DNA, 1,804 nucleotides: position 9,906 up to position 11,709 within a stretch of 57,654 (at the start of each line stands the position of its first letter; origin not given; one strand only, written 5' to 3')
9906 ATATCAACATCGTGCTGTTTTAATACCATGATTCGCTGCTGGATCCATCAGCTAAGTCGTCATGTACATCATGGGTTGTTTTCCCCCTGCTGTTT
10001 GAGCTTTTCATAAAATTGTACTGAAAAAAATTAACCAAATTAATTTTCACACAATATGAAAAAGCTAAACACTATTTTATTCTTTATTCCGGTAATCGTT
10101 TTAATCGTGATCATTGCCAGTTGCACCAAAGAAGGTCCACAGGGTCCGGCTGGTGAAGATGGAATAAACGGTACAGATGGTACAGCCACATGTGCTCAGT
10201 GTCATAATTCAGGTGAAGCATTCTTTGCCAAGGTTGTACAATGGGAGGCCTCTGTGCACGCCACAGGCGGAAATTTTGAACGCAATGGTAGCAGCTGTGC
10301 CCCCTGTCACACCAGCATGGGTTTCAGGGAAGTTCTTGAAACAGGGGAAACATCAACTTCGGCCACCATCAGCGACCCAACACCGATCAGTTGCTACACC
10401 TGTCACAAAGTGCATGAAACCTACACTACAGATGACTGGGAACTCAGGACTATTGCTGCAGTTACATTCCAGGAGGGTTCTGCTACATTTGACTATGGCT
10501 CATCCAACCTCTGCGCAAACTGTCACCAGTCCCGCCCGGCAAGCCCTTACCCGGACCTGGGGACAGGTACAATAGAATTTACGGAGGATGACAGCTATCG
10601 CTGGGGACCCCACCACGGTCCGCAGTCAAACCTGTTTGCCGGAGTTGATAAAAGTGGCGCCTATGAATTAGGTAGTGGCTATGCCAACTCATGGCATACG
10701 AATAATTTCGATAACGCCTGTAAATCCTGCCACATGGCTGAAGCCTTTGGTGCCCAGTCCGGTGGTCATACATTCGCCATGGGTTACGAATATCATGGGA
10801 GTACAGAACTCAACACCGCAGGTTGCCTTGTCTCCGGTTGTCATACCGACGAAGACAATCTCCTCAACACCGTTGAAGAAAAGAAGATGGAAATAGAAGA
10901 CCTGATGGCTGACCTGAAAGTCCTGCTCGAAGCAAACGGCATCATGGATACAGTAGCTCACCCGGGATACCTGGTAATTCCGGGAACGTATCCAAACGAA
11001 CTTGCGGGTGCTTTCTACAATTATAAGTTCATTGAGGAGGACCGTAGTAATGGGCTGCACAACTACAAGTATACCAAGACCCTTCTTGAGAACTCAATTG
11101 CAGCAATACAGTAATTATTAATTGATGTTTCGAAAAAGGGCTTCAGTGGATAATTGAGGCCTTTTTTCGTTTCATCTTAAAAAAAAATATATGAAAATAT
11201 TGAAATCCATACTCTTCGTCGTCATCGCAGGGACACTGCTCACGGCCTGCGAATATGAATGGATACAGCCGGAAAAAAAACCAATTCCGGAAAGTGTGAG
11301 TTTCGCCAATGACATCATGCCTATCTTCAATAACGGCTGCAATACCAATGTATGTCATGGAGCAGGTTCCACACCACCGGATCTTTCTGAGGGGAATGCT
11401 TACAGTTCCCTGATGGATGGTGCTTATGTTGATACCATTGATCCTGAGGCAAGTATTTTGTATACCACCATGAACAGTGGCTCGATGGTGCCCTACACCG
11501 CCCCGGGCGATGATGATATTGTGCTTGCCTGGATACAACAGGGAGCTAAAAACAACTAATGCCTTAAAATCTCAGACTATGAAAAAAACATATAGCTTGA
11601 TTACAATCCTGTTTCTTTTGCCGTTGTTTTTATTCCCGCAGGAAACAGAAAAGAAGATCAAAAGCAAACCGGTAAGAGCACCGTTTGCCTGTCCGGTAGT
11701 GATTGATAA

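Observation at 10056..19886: Self-contained multihaem cytochrome island lacking any catalytic subunit: candidate porin-cytochrome / extracellular electron-transfer system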

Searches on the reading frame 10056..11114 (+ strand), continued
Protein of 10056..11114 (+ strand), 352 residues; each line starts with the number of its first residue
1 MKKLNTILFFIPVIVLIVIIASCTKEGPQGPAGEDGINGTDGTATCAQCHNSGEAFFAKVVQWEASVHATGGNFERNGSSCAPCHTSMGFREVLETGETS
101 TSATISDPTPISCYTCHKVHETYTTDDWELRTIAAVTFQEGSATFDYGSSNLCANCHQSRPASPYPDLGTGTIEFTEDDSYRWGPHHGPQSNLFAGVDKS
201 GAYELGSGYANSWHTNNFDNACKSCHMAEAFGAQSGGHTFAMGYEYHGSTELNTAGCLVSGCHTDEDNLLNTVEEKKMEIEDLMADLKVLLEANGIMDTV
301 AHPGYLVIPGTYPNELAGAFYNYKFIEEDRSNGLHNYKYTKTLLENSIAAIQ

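Call 29: fold_search(model_id=the predicted structure, library=pdb)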
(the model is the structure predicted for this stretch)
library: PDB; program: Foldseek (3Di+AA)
matches with E <= 10: 30; with E <= 0.001: 2
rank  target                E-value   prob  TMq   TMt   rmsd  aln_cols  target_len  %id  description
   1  6i5b_B                2.1e-04  1.00  0.47  0.35   6.6       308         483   19  Crystal Structure of Outer Cell Wall Cytochrome OcwA (released 2019-09-25)
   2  6i5b_A                2.5e-04  1.00  0.48  0.36   6.1       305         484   19  Crystal Structure of Outer Cell Wall Cytochrome OcwA (released 2019-09-25)
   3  6v0a_B                5.3e-03  0.99  0.40  0.33  10.7       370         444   14  Crystal structure of cytochrome c nitrite reductase from the bacterium Geobacter lovleyi with bound sulfate (released 2020-06-17)
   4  3f29_B                7.0e-03  0.94  0.30  0.21  13.0       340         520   16  Structure of the Thioalkalivibrio nitratireducens cytochrome c nitrite reductase in complex with sulfite (released 2008-12-09)
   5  6v0a_D                7.4e-03  0.99  0.40  0.33  10.2       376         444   14  Crystal structure of cytochrome c nitrite reductase from the bacterium Geobacter lovleyi with bound sulfate (released 2020-06-17)
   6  3mmo_A                7.4e-03  0.96  0.31  0.23  12.5       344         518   14  Structure of the Thioalkalivibrio nitratireducens cytochrome c nitrite reductase in complex with cyanide (released 2010-09-29)
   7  6v0a_A                1.1e-02  0.99  0.40  0.33  10.5       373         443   15  Crystal structure of cytochrome c nitrite reductase from the bacterium Geobacter lovleyi with bound sulfate (released 2020-06-17)
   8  6v0a_C                1.2e-02  0.99  0.41  0.34  10.1       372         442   15  Crystal structure of cytochrome c nitrite reductase from the bacterium Geobacter lovleyi with bound sulfate (released 2020-06-17)
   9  3rkh_A                1.8e-02  0.91  0.32  0.23  12.3       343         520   15  Structure of the Thioalkalivibrio nitratireducens cytochrome c nitrite reductase in a complex with nitrite (full occup (released 2011-06-15)
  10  3f29_A                2.0e-02  0.84  0.30  0.21  13.1       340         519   16  Structure of the Thioalkalivibrio nitratireducens cytochrome c nitrite reductase in complex with sulfite (released 2008-12-09)
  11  3ttb_A                2.0e-02  0.82  0.30  0.22  11.7       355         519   14  Structure of the Thioalkalivibrio paradoxus cytochrome c nitrite reductase in complex with sulfite (released 2011-10-05)
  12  3sxq_B                2.3e-02  0.96  0.35  0.25  11.1       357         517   13  Structure of a hexameric multiheme c nitrite reductase from the extremophile bacterium Thiolkalivibrio paradoxus (released 2012-09-26)
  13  6qvm_A                3.0e-02  0.97  0.42  0.25  11.6       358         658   17  Undecaheme cytochrome from S-layer of Carboxydothermus ferrireducens (released 2020-03-25)
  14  2j7a_D                7.5e-02  0.66  0.35  0.27  11.1       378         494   14  Crystal structure of cytochrome c nitrite reductase NrfHA complex from Desulfovibrio vulgaris (released 2006-12-06)
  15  8rv0                  8.8e-02  0.38  0.29  0.22  17.5       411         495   16  Crystal structure of octaheme nitrite reductase from Trichlorobacter ammonificans in complex with nitrite (released 2024-03-27)
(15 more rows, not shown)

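Call 30: search_solved_structures(query=A1, max_evalue=10, show_alignments=4)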
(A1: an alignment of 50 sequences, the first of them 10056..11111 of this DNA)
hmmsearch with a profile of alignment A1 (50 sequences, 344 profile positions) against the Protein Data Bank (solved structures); distinct sequences matched with E-value up to 10: 33.
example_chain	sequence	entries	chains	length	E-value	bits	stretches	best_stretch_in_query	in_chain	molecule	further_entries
6i5b_A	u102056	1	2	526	1.3e-09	40.8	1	155-343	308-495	Uncharacterized protein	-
1oah_A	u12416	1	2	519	0.00012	24.4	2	207-341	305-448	CYTOCHROME C NITRITE REDUCTASE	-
4ob1_A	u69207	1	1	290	0.00022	23.5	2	250-311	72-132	Cobalt-containing nitrile hydratase subunit alpha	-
8bcx_A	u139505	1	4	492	0.00099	21.4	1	207-339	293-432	Nitrite reductase (cytochrome; ammonia-forming)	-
2vr0_A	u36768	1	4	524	0.0016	20.7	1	207-339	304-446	CYTOCHROME C NITRITE REDUCTASE, CATALYTIC SUBUNIT NFRA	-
2j7a_A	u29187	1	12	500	0.0021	20.3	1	207-339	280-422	CYTOCHROME C NITRITE REDUCTASE NRFA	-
3owm_A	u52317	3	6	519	0.012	17.9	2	64-146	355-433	Eight-heme nitrite reductase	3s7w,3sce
3rkh_A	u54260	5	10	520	0.012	17.8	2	64-146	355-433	Eight-heme nitrite reductase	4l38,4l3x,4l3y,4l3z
3uu9_A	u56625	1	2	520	0.012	17.8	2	64-146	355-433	Eight-heme nitrite reductase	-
4q4u_A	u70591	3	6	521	0.012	17.8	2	64-146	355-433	Eight-heme nitrite reductase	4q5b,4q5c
4q0t_A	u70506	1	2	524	0.012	17.8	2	64-146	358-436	Eight-heme nitrite reductase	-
2ot4_A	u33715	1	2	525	0.012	17.8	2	64-146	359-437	Eight-heme nitrite reductase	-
2zo5_A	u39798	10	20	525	0.012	17.8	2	64-146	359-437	Eight-heme nitrite reductase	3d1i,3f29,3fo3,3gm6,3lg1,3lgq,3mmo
3sxq_A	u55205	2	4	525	0.019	17.2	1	73-132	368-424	Eight-heme nitrite reductase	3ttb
1fs9_A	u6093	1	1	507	0.094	14.9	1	207-284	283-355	CYTOCHROME C NITRITE REDUCTASE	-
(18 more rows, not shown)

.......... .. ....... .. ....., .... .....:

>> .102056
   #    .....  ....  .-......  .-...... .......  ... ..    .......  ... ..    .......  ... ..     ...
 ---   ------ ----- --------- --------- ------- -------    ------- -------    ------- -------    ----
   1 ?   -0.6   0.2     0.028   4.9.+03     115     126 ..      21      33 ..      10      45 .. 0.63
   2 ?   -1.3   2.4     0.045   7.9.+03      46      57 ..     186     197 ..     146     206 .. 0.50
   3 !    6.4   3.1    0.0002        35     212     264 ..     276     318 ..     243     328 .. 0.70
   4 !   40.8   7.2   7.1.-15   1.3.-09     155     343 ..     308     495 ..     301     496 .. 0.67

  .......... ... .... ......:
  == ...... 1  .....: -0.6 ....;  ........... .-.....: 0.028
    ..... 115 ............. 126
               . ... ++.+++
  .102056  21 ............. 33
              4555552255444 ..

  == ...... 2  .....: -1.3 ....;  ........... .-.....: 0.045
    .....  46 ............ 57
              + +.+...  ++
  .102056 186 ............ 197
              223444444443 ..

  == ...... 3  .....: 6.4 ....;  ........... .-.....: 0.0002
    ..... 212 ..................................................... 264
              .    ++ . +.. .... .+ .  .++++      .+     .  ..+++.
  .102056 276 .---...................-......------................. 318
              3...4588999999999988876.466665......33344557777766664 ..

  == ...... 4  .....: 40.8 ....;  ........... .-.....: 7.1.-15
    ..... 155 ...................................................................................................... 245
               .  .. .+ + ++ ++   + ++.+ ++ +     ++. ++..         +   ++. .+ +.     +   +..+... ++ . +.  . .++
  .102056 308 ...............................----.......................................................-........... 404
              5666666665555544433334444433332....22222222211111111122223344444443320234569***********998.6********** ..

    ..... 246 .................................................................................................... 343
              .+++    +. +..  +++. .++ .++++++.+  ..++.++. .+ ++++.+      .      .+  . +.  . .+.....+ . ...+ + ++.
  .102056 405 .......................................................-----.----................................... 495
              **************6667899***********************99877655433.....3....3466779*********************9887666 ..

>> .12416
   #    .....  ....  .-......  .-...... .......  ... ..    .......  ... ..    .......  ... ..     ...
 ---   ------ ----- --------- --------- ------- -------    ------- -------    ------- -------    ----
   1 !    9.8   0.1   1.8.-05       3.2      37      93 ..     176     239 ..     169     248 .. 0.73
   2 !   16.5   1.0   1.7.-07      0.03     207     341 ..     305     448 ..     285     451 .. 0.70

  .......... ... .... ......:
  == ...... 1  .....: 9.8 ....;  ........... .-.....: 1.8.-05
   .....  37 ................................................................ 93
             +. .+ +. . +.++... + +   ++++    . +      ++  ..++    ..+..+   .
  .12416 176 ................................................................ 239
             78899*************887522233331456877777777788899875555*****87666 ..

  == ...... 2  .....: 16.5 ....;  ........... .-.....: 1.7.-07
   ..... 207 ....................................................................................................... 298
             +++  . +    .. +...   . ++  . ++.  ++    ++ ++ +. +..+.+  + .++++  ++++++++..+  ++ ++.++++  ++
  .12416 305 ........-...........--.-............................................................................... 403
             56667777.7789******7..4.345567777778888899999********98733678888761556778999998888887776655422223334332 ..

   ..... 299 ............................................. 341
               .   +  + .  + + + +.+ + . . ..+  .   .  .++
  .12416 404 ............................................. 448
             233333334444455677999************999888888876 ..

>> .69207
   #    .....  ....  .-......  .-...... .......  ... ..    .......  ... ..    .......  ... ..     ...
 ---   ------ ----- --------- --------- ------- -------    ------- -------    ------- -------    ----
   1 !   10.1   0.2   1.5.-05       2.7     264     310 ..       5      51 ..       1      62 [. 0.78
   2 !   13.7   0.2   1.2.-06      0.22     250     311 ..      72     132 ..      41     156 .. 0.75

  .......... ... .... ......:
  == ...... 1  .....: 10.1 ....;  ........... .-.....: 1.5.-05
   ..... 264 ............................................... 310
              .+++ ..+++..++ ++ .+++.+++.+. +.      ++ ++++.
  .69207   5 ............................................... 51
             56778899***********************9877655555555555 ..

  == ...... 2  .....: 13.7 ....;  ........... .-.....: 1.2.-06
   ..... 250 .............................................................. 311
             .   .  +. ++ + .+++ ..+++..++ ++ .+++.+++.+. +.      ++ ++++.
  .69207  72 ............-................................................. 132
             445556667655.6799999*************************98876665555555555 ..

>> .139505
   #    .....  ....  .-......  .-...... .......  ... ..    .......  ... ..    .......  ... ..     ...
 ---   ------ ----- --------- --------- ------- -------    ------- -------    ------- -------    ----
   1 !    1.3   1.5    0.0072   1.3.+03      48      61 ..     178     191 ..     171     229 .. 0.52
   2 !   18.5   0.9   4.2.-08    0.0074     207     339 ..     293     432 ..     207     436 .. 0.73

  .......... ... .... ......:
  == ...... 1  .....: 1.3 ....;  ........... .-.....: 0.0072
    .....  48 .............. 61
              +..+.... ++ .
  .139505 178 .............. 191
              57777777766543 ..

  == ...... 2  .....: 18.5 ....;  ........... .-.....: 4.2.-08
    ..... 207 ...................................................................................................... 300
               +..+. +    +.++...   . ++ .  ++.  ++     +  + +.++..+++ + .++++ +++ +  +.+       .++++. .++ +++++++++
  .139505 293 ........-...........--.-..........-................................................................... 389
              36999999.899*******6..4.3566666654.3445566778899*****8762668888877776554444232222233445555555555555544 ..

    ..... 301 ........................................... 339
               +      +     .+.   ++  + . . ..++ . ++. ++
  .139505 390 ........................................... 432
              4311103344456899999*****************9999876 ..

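Call 34: search_protein_families(library=ncbifam, proteins=[L001:15114-16613:+], max_evalue=1)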
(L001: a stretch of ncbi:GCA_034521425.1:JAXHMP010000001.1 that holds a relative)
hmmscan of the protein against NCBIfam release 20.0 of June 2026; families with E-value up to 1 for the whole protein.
L001:15114-16613:+ (499 aa): 6 families
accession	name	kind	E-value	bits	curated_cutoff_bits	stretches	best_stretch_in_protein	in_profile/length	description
TIGR03153.1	cytochr_NrfH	equivalog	1.5e-12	47.8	134.2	1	107-208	8-110/138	cytochrome c nitrite reductase small subunit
TIGR03507.1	decahem_SO1788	subfamily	0.0038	15.7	209.3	1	116-218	233-313/672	OmcA/MtrC family decaheme c-type cytochrome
TIGR02162.1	torC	equivalog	0.0063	15.8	478.2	1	117-186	35-109/387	pentaheme c-type cytochrome TorC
NF011606.0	PRK15032.1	equivalog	0.0089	15.2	455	1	114-179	33-102/390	pentaheme c-type cytochrome TorC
NF047727.1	4hemeCytCCctA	equivalog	0.34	11.1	180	1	424-495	34-104/109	tetraheme c-type cytochrome CctA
NF045996.1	MAG0920_fam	subfamily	0.37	10.1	43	1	14-70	64-122/232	MAG0920 family protein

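Call 82: search_protein_families(library=pfam, proteins=[L079:11121-12332:+, L079:12332-13225:+, L079:3963-5318:-, L079:5352-7457:-, L079:7457-8896:-, L079:9355-9945:+], max_evalue=0.01)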
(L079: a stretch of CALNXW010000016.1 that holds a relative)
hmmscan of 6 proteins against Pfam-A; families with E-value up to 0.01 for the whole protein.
L079:11121-12332:+ (404 aa): 0 families

L079:12332-13225:+ (298 aa): 4 families
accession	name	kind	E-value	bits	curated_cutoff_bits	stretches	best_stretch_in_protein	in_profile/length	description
PF14522.11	Cytochrome_C7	-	8.7e-16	57.9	24.8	2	111-200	2-67/67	Cytochrome c7 and related cytochrome c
PF14537.11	Cytochrom_c3_2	-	1.2e-09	38.9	25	0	49-153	4-79/79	Cytochrome c3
PF22113.1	Mtrc-MtrF_II-IV_dom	-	2.9e-06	27.4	30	0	121-297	6-175/176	Outer membrane cytochrome MtrC/MtrF-like, domains II/IV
PF02085.21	Cytochrom_CIII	-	0.00017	22.3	22.9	0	33-152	15-101/101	Class III cytochrome C family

L079:3963-5318:- (451 aa): 3 families
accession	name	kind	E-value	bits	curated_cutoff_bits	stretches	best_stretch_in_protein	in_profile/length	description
PF14522.11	Cytochrome_C7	-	1.7e-06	28.2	24.8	0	87-187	3-66/67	Cytochrome c7 and related cytochrome c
PF02085.21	Cytochrom_CIII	-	0.00031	21.5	22.9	0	252-291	48-88/101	Class III cytochrome C family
PF14537.11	Cytochrom_c3_2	-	0.0085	17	25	0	248-319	4-78/79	Cytochrome c3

L079:5352-7457:- (701 aa): 6 families
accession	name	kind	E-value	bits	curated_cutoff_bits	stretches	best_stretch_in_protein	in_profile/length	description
PF01292.26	Ni_hydr_CYTB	-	1.5e-24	87.2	30.1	1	7-199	2-179/179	Prokaryotic cytochrome b561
PF02085.21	Cytochrom_CIII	-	1.9e-06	28.6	22.9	1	615-699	15-83/101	Class III cytochrome C family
PF14537.11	Cytochrom_c3_2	-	5.6e-06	27.2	25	0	632-699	7-65/79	Cytochrome c3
PF03264.19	Cytochrom_NNT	-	7.6e-06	26.2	24.1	1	305-423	6-139/174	NapC/NirT cytochrome c family, N-terminal region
PF22113.1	Mtrc-MtrF_II-IV_dom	-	5.9e-05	23.1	30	1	353-426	74-137/176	Outer membrane cytochrome MtrC/MtrF-like, domains II/IV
PF14522.11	Cytochrome_C7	-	0.00013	22.1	24.8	0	626-659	36-67/67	Cytochrome c7 and related cytochrome c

L079:7457-8896:- (479 aa): 7 families
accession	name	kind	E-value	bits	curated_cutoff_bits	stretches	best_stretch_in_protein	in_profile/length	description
PF14522.11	Cytochrome_C7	-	3.5e-18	65.6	24.8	6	76-152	2-67/67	Cytochrome c7 and related cytochrome c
PF14537.11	Cytochrom_c3_2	-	2.2e-14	54.1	25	2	61-152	5-79/79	Cytochrome c3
PF09699.15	Paired_CXXCH_1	-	1.7e-13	50.5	20.6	2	174-208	8-38/41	Doubled CXXCH motif (Paired_CXXCH_1)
PF22113.1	Mtrc-MtrF_II-IV_dom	-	2.7e-11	43.7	30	2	173-310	7-170/176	Outer membrane cytochrome MtrC/MtrF-like, domains II/IV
PF03264.19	Cytochrom_NNT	-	9.5e-08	32.4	24.1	1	189-251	26-78/174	NapC/NirT cytochrome c family, N-terminal region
PF02085.21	Cytochrom_CIII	-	8.1e-07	29.8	22.9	0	106-206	24-101/101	Class III cytochrome C family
PF22678.1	Cytochrom_c_NrfB-like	-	5.9e-06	27.1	27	1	202-278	1-70/89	Cytochrome c-type protein NrfB-like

L079:9355-9945:+ (197 aa): 7 families
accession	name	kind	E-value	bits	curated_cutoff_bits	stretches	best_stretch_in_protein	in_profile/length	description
PF13435.11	Cytochrome_C554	-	4.6e-20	72.8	20.8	1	41-125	1-84/84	Cytochrome c554 and c-prime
PF22113.1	Mtrc-MtrF_II-IV_dom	-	1.3e-09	38.3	30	2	33-166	22-166/176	Outer membrane cytochrome MtrC/MtrF-like, domains II/IV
PF14522.11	Cytochrome_C7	-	2.1e-06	27.9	24.8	1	89-164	12-67/67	Cytochrome c7 and related cytochrome c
PF14537.11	Cytochrom_c3_2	-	8.6e-05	23.4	25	1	91-167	7-68/79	Cytochrome c3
PF09699.15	Paired_CXXCH_1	-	0.00014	21.9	20.6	0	116-166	6-39/41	Doubled CXXCH motif (Paired_CXXCH_1)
PF02085.21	Cytochrom_CIII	-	0.00027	21.7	22.9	0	40-124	31-101/101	Class III cytochrome C family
PF22678.1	Cytochrom_c_NrfB-like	-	0.00067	20.5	27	0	120-169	1-46/89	Cytochrome c-type protein NrfB-like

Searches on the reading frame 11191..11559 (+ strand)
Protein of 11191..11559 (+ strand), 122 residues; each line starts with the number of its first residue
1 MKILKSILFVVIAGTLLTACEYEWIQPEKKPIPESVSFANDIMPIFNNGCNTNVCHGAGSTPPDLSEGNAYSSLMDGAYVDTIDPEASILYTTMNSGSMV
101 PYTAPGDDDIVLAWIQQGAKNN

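Call 3: search_protein_families(library=pfam, proteins=[window:11191-11559:+], max_evalue=0.01)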
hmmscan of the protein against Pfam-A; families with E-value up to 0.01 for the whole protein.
window:11191-11559:+ (122 aa): 0 families

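Call 4: search_protein_families(library=ncbifam, proteins=[window:11191-11559:+], max_evalue=0.01)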
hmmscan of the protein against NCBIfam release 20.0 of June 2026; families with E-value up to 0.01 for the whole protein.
window:11191-11559:+ (122 aa): 1 family
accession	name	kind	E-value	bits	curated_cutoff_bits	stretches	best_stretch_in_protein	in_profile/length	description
NF047812.1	LIC11213_lipo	equivalog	7.3e-08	32.6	100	1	46-120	48-117/118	LIC11213 family lipoprotein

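Call 34: search_protein_families(library=ncbifam, proteins=[window:11191-11559:+], max_evalue=1)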
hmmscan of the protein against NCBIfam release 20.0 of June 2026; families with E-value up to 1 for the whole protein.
window:11191-11559:+ (122 aa): 3 families
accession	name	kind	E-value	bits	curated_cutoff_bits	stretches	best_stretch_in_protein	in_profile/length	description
NF047812.1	LIC11213_lipo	equivalog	7.3e-08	32.6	100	1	46-120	48-117/118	LIC11213 family lipoprotein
NF006188.0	PRK08324.1-1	equivalog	0.17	10.1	1152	1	55-118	98-159/679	bifunctional aldolase/short-chain dehydrogenase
NF040528.1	SP_0198_lipo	equivalog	0.21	11.5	100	1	7-110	6-97/144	SP_0198 family lipoprotein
